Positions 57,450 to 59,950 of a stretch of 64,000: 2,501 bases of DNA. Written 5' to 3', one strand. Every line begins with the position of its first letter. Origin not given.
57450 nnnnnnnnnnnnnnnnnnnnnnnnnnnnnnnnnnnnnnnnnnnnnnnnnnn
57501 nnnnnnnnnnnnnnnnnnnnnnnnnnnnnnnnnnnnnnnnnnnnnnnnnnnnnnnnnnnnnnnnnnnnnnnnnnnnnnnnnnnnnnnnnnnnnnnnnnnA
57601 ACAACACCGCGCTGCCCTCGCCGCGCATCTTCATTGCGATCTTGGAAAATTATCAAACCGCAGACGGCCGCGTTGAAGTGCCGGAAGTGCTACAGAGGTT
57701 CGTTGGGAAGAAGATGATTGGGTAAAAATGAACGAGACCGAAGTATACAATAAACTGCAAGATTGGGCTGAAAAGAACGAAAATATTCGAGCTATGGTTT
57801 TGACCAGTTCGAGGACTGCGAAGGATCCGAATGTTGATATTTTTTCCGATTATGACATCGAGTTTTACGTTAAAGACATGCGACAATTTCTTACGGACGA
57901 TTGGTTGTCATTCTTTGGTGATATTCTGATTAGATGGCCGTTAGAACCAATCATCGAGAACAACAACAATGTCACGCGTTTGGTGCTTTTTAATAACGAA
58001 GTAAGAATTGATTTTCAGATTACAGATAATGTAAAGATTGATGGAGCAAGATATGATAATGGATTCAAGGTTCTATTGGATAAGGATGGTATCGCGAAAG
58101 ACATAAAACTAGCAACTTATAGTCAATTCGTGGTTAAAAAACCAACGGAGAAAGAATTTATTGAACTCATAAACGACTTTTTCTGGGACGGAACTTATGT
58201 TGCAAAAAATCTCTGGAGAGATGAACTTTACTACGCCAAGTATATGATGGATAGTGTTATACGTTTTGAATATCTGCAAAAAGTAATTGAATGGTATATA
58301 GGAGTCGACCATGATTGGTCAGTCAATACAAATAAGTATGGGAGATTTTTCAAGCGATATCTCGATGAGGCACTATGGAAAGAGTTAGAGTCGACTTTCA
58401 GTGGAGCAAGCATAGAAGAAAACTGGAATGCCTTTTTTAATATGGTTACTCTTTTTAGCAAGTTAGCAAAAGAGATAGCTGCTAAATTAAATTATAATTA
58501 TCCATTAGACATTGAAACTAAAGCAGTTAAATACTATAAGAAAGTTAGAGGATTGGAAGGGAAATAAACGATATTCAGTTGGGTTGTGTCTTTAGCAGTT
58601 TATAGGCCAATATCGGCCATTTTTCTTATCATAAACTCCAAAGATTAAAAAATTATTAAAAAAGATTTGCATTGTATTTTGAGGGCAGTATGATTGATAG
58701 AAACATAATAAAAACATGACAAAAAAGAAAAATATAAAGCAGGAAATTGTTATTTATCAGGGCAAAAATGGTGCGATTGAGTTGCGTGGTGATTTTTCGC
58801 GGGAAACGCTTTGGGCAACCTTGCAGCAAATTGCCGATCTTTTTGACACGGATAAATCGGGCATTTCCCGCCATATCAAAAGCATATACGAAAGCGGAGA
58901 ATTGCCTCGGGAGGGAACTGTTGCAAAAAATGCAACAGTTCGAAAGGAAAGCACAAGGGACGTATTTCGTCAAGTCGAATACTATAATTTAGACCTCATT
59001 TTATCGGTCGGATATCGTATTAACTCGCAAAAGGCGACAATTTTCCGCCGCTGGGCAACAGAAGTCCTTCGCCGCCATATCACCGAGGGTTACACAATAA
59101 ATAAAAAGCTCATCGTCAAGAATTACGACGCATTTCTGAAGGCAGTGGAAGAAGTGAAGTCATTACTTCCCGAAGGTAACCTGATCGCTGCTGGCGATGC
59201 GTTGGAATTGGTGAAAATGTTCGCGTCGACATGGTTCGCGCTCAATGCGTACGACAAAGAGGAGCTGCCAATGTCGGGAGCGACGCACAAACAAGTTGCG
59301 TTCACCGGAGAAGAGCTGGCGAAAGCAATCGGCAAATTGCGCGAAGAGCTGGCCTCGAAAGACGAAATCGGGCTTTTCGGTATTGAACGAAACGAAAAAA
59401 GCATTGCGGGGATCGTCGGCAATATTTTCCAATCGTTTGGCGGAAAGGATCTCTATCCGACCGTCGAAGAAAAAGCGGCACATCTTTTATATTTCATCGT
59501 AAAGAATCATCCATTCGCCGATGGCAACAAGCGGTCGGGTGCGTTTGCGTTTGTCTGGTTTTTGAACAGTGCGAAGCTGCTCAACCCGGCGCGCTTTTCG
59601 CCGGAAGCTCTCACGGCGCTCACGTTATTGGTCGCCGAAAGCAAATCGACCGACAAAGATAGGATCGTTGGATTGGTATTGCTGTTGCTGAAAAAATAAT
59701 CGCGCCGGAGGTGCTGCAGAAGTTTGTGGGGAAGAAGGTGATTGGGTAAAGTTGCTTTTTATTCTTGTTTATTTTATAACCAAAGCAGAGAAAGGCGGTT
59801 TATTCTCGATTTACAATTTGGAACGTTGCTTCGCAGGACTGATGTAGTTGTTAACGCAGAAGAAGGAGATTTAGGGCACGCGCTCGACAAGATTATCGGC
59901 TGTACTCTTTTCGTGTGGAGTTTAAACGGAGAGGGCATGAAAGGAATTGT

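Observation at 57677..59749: ~2-kb low-GC islet (ANT(6) aminoglycoside nucleotidyltransferase + RhuM/Doc-Fic protein) inserted at the 3' end of serS, flanked by diverged 49-bp direct repeats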

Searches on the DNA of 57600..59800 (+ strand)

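Call 59: search_dna_similar(query=window:57600-59800:+, collection=phages, mode=distant, max_rows=8)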
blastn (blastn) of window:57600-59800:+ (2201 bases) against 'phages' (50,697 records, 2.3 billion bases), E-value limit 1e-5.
Records with a match: 1; places in all: 1; records where one place covers at least 80% of the query: 0.
Best place of each record, by identity: 60-80% 1.
By first word of the organism name: Bacteriophage 1.
By host as written in the record: - 1.
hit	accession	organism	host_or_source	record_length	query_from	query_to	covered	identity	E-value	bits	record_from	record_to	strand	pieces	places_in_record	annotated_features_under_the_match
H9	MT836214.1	Bacteriophage sp.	human fecal samples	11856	1809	1934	6%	75.4%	2e-14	89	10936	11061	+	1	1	record has no annotation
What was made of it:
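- Tried and rejected: One 126-nt phage match lies inside the Doc domain (call 59).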
